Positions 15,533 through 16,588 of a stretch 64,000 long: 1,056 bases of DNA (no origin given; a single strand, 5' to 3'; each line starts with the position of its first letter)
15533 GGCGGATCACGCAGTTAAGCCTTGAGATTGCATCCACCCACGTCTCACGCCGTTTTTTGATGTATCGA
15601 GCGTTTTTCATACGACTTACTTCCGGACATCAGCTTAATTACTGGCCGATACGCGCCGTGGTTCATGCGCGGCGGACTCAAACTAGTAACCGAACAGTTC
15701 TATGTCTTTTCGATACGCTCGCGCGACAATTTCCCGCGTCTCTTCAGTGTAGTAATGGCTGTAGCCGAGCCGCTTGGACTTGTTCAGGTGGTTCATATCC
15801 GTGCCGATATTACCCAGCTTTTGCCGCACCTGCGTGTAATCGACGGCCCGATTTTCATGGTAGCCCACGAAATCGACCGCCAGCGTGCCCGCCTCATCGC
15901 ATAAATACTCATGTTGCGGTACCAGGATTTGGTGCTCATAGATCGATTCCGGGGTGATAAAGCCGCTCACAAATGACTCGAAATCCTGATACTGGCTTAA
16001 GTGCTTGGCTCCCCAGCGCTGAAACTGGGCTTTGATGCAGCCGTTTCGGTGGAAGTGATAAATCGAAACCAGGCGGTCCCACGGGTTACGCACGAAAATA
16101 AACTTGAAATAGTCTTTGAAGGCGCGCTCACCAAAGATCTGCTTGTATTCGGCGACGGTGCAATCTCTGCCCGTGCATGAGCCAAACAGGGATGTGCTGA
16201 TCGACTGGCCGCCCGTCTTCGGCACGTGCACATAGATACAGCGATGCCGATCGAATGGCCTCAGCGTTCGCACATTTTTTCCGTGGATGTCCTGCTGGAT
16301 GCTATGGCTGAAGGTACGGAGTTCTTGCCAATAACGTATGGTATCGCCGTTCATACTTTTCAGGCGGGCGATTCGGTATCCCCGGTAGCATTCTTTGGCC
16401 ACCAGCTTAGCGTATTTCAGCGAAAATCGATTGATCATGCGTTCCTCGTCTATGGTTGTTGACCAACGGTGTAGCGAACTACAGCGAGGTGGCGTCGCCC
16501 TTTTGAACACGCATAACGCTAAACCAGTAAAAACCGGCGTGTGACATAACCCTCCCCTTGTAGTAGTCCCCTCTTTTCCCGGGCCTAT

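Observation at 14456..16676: Low-GC insertion carrying AlkB and a sulfotransferase, wedged beside cysZ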

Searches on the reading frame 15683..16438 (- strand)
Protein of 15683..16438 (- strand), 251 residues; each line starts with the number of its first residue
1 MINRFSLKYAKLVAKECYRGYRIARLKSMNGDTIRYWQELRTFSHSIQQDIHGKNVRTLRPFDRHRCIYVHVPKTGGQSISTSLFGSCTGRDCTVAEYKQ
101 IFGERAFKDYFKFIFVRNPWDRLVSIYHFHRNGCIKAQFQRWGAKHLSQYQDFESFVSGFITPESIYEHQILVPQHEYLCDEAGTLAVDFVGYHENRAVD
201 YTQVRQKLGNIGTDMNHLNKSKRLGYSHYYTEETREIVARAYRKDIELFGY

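Call 10: find_homologous_proteins(query=window:15683-16438:-)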
Query window:15683-16438:- (251 aa): 1251 proteins with E <= 0.001 among 1392 candidates; the best 120 are listed.
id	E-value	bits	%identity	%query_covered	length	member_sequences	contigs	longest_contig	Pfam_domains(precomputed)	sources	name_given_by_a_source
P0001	3.6e-149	513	86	100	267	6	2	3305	PF03567.21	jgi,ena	-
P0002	4.2e-108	379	69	99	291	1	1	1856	PF03567.21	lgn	-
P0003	5.4e-79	283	56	96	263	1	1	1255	PF03567.21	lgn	-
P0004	1.0e-78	282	55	96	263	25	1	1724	PF03567.21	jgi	jgi:hypothetical protein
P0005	8.4e-76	273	53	100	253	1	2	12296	PF03567.21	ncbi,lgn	-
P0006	1.8e-63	233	50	92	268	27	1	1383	PF03567.21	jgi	jgi:hypothetical protein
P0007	1.2e-60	223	48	81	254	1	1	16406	PF03567.21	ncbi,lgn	-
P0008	2.2e-59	219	48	86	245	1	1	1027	PF03567.21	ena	-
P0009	1.4e-54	203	54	73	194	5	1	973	PF03567.21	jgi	jgi:hypothetical protein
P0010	3.8e-53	199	78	45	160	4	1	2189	-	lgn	-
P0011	1.5e-52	197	48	78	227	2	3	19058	PF03567.21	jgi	-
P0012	9.3e-52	194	46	77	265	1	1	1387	PF03567.21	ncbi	-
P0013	3.5e-50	189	46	79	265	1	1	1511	PF03567.21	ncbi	-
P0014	1.6e-49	187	42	82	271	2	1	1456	PF03567.21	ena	-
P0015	2.0e-49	187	44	85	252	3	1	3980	PF03567.21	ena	-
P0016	9.4e-49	184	44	77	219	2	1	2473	PF03567.21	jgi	jgi:hypothetical protein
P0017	3.9e-48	182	41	83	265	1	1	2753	PF03567.21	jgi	jgi:hypothetical protein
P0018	5.6e-48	182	45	78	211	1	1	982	PF03567.21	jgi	jgi:hypothetical protein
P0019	3.1e-47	179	42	84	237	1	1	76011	PF03567.21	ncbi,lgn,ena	-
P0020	3.4e-47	179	44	77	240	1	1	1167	PF03567.21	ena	-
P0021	7.6e-47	178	42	86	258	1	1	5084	PF03567.21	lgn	-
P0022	9.5e-47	178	43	78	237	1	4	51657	PF03567.21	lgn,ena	-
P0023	1.5e-46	177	44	81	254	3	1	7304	PF03567.21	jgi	-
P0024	1.6e-46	177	44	77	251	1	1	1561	PF03567.21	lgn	-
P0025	2.5e-46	176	40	83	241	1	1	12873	PF03567.21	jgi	jgi:hypothetical protein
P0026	3.7e-46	176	46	77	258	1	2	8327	PF03567.21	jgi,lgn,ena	-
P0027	5.0e-46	175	44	76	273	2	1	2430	PF03567.21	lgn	-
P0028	6.8e-46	175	44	82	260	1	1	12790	PF03567.21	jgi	jgi:hypothetical protein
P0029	6.9e-46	175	44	79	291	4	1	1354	PF03567.21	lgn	-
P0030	8.4e-46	175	42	86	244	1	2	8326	PF03567.21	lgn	-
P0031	8.9e-46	175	41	77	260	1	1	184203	PF03567.21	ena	-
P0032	9.0e-46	175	45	77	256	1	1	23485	PF03567.21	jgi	jgi:hypothetical protein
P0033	1.4e-45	174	43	77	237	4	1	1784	PF03567.21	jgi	jgi:hypothetical protein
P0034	4.8e-45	172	45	77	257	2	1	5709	PF03567.21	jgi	jgi:hypothetical protein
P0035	4.8e-45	172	44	75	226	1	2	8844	PF03567.21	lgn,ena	-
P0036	8.8e-45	171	40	86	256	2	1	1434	PF03567.21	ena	-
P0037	9.8e-45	171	45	76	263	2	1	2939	PF03567.21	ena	-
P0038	1.1e-44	171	40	92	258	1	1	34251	PF03567.21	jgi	jgi:hypothetical protein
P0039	1.3e-44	171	38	98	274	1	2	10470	PF03567.21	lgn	-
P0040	1.4e-44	171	46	75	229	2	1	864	PF03567.21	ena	-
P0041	1.8e-44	170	41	86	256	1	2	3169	PF03567.21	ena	-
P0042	2.1e-44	170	44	77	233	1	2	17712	PF03567.21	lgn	-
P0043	3.3e-44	169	43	77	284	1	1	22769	PF03567.21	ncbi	-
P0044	3.3e-44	169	46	77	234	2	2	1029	PF03567.21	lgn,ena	-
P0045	4.0e-44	169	41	77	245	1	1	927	PF03567.21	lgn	-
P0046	4.7e-44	169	43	83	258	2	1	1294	PF03567.21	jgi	jgi:hypothetical protein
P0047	6.2e-44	169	40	85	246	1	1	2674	PF03567.21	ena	-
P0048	7.4e-44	168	43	77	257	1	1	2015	PF03567.21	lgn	-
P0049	1.2e-43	168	40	81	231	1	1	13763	PF03567.21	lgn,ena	-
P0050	1.3e-43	168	44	76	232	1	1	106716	PF03567.21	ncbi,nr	ncbi:MAG: sulfotransferase family 2 domain-containing protein [Caldilineales bacterium]|nr:sulfotran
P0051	1.7e-43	167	43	78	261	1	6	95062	PF03567.21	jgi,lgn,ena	-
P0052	1.8e-43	167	43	77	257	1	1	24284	PF03567.21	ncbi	-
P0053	2.9e-43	166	41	87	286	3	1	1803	PF03567.21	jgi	jgi:hypothetical protein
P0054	3.6e-43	166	43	77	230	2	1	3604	PF03567.21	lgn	-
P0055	3.8e-43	166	46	77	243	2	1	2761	PF03567.21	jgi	-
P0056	4.8e-43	166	43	77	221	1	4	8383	PF03567.21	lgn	-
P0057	7.8e-43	165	44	75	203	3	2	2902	PF03567.21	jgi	-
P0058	8.7e-43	165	41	79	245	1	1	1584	PF03567.21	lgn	-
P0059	1.1e-42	165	39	86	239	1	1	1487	PF03567.21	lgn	-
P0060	1.2e-42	164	40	83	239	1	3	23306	PF03567.21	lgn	-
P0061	1.8e-42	164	41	77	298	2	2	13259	PF03567.21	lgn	-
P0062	2.4e-42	163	42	75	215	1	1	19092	PF03567.21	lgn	-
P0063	2.8e-42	163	43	75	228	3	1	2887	PF03567.21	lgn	-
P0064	3.6e-42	163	42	77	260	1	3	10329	PF03567.21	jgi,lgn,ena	-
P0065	3.8e-42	163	44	80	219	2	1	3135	PF03567.21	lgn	-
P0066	4.4e-42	162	43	80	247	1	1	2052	PF03567.21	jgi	jgi:chondroitin 4-sulfotransferase 11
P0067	4.7e-42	162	42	84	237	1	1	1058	PF03567.21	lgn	-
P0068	5.0e-42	162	41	77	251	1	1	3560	PF03567.21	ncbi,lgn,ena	-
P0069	5.0e-42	162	43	75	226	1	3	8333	PF03567.21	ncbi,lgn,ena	-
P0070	7.8e-42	162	44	80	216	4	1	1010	PF03567.21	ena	-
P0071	8.4e-42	162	45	75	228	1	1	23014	PF03567.21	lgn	-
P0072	8.9e-42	161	41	77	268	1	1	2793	PF03567.21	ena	-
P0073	1.0e-41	161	45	77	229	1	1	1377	PF03567.21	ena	-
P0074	1.5e-41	161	44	75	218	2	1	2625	PF03567.21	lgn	-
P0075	1.5e-41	161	40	86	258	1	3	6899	PF03567.21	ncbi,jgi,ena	-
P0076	1.7e-41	161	44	75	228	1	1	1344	PF03567.21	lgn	-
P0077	1.7e-41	161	40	75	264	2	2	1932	PF03567.21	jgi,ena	jgi:hypothetical protein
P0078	1.9e-41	160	43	75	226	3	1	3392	PF03567.21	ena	-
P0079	1.9e-41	160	39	77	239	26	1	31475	PF03567.21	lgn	-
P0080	2.2e-41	160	41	75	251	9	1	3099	PF03567.21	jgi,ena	-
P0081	2.3e-41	160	43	75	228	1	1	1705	PF03567.21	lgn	-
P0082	2.4e-41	160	38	75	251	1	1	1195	PF03567.21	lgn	-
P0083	3.1e-41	160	38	80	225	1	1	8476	PF03567.21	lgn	-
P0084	3.1e-41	160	44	75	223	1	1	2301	PF03567.21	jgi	jgi:chondroitin 4-sulfotransferase 11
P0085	3.9e-41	159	44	75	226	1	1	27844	PF03567.21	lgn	-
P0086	5.3e-41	159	43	75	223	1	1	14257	PF03567.21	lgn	-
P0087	7.3e-41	158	45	75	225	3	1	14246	PF03567.21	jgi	jgi:hypothetical protein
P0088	8.1e-41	158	41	88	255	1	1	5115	PF03567.21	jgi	jgi:hypothetical protein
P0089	9.0e-41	158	43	77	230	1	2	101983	PF03567.21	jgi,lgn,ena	-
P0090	1.8e-40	157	38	86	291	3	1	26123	PF03567.21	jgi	jgi:hypothetical protein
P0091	2.8e-40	157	42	80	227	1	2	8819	PF03567.21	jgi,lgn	jgi:hypothetical protein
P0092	4.8e-40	156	43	76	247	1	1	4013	PF03567.21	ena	-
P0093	4.9e-40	156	41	80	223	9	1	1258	PF03567.21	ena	-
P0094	7.7e-40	155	42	74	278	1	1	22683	PF03567.21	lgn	-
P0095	8.8e-40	155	40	75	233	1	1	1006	PF03567.21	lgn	-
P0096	9.2e-40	155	39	75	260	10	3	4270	PF03567.21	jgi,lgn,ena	-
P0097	9.4e-40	155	41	80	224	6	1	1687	PF03567.21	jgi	-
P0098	1.0e-39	155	41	80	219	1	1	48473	PF03567.21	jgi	jgi:hypothetical protein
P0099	1.2e-39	155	37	98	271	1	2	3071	PF03567.21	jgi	jgi:Sulfotransferase family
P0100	1.4e-39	154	41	80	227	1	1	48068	PF03567.21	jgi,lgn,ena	-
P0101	1.6e-39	154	41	80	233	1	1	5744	PF03567.21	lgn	-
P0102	1.9e-39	154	41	77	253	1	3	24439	PF03567.21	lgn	-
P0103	2.1e-39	154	43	75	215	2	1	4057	PF03567.21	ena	-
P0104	2.4e-39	153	40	80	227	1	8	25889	PF03567.21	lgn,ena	-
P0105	2.6e-39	153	42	75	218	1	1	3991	PF03567.21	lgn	-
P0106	2.6e-39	153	42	75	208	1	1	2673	PF03567.21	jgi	jgi:hypothetical protein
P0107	2.6e-39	153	40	77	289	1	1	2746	PF03567.21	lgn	-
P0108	3.1e-39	153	43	75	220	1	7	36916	PF03567.21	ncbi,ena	-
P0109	3.3e-39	153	42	75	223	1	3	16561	PF03567.21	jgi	jgi:hypothetical protein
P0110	3.4e-39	153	42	75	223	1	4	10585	PF03567.21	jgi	jgi:hypothetical protein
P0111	4.0e-39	153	42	75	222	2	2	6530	PF03567.21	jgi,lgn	jgi:hypothetical protein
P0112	4.3e-39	153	41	74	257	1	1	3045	PF03567.21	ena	-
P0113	4.5e-39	153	38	96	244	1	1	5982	PF03567.21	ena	-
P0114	4.6e-39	153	41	80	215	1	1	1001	PF03567.21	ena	-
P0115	7.1e-39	152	41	75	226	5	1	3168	PF03567.21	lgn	-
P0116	8.2e-39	152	40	74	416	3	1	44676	PF03567.21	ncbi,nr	ncbi:hypothetical protein CFPU101_40850 [Chroococcus sp. FPU101]|nr:hypothetical protein CFPU101_408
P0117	8.8e-39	152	42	75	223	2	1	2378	PF03567.21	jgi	-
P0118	9.7e-39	152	37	90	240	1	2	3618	PF03567.21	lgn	-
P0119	1.8e-38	151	40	73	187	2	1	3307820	PF03567.21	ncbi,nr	ncbi:hypothetical protein ATY38_14165 [Nitrosomonas ureae]|nr:hypothetical protein ATY38_14165 [Nitr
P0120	1.8e-38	151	37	81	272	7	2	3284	PF03567.21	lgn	-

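Call 12: find_encoding_contigs(protein=P0001, flank=10000, max_places=4)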
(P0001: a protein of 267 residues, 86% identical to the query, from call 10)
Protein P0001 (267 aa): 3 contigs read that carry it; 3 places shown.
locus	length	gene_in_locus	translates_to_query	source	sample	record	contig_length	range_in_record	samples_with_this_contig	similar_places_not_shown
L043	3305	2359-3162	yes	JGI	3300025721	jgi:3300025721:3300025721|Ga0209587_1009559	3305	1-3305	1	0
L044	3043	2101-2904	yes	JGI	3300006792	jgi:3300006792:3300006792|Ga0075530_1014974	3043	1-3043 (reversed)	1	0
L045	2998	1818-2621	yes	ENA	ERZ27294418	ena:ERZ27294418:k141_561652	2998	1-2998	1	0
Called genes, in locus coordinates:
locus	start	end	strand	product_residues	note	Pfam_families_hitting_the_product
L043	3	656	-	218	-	?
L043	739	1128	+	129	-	PF14489:QueF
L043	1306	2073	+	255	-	PF07264:EI24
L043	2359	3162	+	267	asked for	PF03567:Sulfotransfer_2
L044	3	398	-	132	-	?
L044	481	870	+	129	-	PF14489:QueF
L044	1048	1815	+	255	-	PF07264:EI24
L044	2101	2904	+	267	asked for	PF03567:Sulfotransfer_2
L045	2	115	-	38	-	?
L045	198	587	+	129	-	PF14489:QueF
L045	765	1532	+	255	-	PF07264:EI24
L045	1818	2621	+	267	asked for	PF03567:Sulfotransfer_2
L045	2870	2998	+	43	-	?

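Call 13: find_encoding_contigs(protein=P0005, flank=10000, max_places=4)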
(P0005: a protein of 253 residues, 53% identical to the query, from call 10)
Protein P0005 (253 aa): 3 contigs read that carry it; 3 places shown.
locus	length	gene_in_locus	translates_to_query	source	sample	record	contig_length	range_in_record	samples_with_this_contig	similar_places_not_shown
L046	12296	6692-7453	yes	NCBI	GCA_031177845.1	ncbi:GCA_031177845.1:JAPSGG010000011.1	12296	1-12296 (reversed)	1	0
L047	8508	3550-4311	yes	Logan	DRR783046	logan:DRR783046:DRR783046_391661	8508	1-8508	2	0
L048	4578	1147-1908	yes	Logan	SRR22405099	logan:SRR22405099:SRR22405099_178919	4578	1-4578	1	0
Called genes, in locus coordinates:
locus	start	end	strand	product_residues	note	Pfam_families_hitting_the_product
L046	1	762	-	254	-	?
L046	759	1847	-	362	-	PF21016:RlmN_N, PF04055:Radical_SAM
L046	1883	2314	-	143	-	PF00334:NDK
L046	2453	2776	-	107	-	PF01521:Fe-S_biosyn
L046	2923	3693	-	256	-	PF00132:Hexapep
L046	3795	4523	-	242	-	PF00588:SpoU_methylase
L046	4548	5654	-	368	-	PF11383:DUF3187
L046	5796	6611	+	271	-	PF00459:Inositol_P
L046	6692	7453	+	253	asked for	PF03567:Sulfotransfer_2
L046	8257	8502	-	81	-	-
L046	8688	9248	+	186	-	-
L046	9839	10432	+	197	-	PF12307:DUF3631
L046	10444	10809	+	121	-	PF18563:TubC_N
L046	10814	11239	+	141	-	PF07885:Ion_trans_2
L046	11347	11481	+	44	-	-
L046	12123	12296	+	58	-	?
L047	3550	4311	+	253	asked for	PF03567:Sulfotransfer_2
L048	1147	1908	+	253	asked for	PF03567:Sulfotransfer_2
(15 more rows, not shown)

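Call 14: find_encoding_contigs(protein=P0007, flank=10000, max_places=4)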
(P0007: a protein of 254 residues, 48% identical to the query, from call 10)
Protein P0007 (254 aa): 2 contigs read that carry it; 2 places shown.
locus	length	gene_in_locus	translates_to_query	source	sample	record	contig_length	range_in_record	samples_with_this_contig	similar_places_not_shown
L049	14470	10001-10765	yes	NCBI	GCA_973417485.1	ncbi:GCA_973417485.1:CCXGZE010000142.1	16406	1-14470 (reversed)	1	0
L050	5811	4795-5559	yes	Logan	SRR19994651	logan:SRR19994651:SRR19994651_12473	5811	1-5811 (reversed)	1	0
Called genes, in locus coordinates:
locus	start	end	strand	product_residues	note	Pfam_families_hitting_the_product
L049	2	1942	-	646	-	PF02518:HATPase_c, PF00204:DNA_gyraseB, PF01751:Toprim, PF00986:DNA_gyraseB_C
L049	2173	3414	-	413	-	PF12796:Ank_2, PF13637:Ank_4 (faint), PF13857:Ank_5, PF00023:Ank (weak), PF13606:Ank_3 (faint)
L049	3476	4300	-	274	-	PF00248:Aldo_ket_red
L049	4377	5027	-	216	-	PF00657:Lipase_GDSL, PF13472:Lipase_GDSL_2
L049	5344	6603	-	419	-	PF00171:Aldedh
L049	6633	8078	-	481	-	PF01433:Peptidase_M1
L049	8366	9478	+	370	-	PF03054:tRNA_Me_trans, PF20259:tRNA_Me_trans_M, PF20258:tRNA_Me_trans_C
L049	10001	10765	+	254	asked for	PF03567:Sulfotransfer_2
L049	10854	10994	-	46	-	-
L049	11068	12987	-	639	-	PF00009:GTP_EFTU, PF01926:MMR_HSR1 (faint), PF13671:AAA_33 (faint), PF22594:GTP-eEF1A_C, PF01583:APS_kinase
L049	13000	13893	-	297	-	PF01507:PAPS_reduct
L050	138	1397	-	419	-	PF00171:Aldedh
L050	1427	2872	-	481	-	PF01433:Peptidase_M1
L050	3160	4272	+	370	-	PF03054:tRNA_Me_trans, PF20259:tRNA_Me_trans_M, PF20258:tRNA_Me_trans_C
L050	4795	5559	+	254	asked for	PF03567:Sulfotransfer_2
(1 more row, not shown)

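Call 31: search_solved_structures(query=window:15683-16438:-, max_evalue=1, show_alignments=2)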
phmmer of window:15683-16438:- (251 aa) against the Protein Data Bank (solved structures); distinct sequences matched with E-value up to 1: 5.
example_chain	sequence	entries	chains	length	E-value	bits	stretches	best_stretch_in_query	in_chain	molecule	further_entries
2reo_A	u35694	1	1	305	0.036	16.9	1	105-169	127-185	Putative sulfotransferase 1C3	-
2h8k_A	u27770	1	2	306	0.038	16.8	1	105-169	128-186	SULT1C3 splice variant d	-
5x2b_D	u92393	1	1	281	0.22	14.3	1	112-220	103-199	Sulfotransferase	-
5x2b_F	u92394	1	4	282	0.23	14.3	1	112-220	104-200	Sulfotransferase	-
5x2b_C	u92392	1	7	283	0.23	14.3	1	112-220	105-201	Sulfotransferase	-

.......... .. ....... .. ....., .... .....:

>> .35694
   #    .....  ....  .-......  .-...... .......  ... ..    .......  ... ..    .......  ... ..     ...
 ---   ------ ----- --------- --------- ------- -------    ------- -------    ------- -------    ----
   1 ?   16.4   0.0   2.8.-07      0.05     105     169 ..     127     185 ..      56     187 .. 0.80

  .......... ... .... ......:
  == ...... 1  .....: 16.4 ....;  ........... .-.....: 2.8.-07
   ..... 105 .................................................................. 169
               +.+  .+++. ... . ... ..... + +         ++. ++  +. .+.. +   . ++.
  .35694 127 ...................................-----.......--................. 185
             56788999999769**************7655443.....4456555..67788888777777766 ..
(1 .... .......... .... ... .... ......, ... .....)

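Call 33: search_protein_families(library=ncbifam, proteins=[window:15683-16438:-], max_evalue=0.01)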
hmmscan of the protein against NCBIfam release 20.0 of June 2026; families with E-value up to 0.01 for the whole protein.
window:15683-16438:- (251 aa): 0 families

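Call 42: predict_structure(alignment_id=A1)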
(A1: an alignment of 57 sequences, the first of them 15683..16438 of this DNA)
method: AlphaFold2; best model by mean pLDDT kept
length: 251 residues; sequences in the alignment: 57
mean_pLDDT: 91.1   pTM: 0.85
mean pLDDT of the five models: 91.1, 90.3, 89.9, 89.5, 89.0
residues with pLDDT >= 90: 180; 70-90: 55; 50-70: 15; < 50: 1
segments of 3 or more residues with pLDDT < 50: none
pLDDT, mean of each block of 10 residues (from residue 1): 70 85 81 90 68 76 98 94 92 96 98 98 95 82 92 98 96 98 97 97 98 88 93 99 98 95
secondary structure, 60 per line:
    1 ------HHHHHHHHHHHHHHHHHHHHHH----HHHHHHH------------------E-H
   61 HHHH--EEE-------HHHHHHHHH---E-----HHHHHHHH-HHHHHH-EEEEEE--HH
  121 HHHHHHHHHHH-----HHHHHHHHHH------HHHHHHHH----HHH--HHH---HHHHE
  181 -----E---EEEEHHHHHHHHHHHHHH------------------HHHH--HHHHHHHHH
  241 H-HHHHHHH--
elements in order: H7-28 H33-39 H60-64 E67-69 H77-85 H95-102 H104-109 E111-116 H119-131 H137-146 H153-160 H176-179 E190-193 H194-207 H226-229 H232-241 H243-249

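Call 48: search_solved_structures(query=A1, max_evalue=1, show_alignments=4)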
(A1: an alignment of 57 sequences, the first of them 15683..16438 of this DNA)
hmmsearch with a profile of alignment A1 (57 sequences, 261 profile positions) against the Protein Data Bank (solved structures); distinct sequences matched with E-value up to 1: 14.
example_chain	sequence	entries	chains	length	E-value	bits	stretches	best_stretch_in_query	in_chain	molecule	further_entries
1ov4_A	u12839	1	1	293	0.024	17.3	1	104-137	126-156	Alcohol sulfotransferase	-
3f3y_A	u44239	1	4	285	0.025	17.3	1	104-137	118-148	Bile salt sulfotransferase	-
1efh_A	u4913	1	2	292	0.025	17.3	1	104-137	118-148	HYDROXYSTEROID SULFOTRANSFERASE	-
1j99_A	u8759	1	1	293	0.028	17.1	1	104-137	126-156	ALCOHOL SULFOTRANSFERASE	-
4ifb_A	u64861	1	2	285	0.032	16.9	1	104-137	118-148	Bile salt sulfotransferase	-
2qp3_A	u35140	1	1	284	0.036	16.7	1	104-137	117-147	Bile salt sulfotransferase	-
4ndz_A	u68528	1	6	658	0.047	16.4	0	36-92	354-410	Maltose-binding periplasmic protein, Heparan sulfate 2-O-sulfotransferase 1 fusion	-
3f5f_A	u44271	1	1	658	0.048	16.4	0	36-92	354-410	Maltose-binding periplasmic protein, Heparan sulfate 2-O-sulfotransferase 1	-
2qp4_A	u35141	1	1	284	0.11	15.1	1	104-137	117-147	Bile salt sulfotransferase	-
7d1x_A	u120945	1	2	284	0.24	14.1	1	108-136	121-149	Sulfotransferase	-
7eov_A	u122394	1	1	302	0.27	13.9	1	108-136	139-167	cytosolic sulfotransferase SULT2A8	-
5x2b_D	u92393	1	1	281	0.4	13.4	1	107-137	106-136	Sulfotransferase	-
5x2b_C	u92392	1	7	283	0.41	13.3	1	107-137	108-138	Sulfotransferase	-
5x2b_F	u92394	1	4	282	0.41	13.3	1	107-137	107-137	Sulfotransferase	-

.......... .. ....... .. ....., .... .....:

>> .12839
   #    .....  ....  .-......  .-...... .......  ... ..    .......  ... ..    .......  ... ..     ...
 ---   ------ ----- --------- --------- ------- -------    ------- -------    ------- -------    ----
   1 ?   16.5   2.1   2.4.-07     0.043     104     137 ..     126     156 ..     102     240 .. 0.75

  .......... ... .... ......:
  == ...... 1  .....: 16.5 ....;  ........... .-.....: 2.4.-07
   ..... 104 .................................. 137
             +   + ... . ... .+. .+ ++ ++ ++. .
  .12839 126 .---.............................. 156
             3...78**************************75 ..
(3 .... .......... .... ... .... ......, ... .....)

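Call 49: find_encoding_contigs(protein=P0011, flank=6000, max_places=2)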
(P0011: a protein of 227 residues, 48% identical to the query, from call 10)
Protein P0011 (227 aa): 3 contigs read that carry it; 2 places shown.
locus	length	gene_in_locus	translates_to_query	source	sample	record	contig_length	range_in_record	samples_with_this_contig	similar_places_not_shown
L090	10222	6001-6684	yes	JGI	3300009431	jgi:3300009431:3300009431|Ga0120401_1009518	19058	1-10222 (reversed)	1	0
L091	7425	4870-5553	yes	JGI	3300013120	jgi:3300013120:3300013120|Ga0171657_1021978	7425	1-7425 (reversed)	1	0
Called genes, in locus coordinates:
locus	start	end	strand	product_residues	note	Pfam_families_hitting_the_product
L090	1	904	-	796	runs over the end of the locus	PF16889:Hepar_II_III_N, PF07940:Hepar_II_III_C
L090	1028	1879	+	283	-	PF00106:adh_short, PF08659:KR (faint), PF13561:adh_short_C2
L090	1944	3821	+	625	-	-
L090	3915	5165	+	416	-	PF08240:ADH_N, PF00107:ADH_zinc_N, PF13602:ADH_zinc_N_2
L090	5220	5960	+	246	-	PF03848:TehB, PF13489:Methyltransf_23, PF13847:Methyltransf_31 (weak), PF08241:Methyltransf_11, PF08242:Methyltransf_12, PF13649:Methyltransf_25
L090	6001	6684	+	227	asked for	PF03567:Sulfotransfer_2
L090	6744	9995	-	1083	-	PF02837:Glyco_hydro_2_N, PF22666:Glyco_hydro_2_N2, PF22907:Ams1-like_1st (faint), PF00703:Glyco_hydro_2, PF02836:Glyco_hydro_2_C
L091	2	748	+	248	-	?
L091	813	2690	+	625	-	-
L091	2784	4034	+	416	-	PF08240:ADH_N, PF00107:ADH_zinc_N, PF13602:ADH_zinc_N_2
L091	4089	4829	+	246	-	PF03848:TehB, PF13489:Methyltransf_23, PF13847:Methyltransf_31 (weak), PF08241:Methyltransf_11, PF08242:Methyltransf_12, PF13649:Methyltransf_25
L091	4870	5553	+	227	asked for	PF03567:Sulfotransfer_2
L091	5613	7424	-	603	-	?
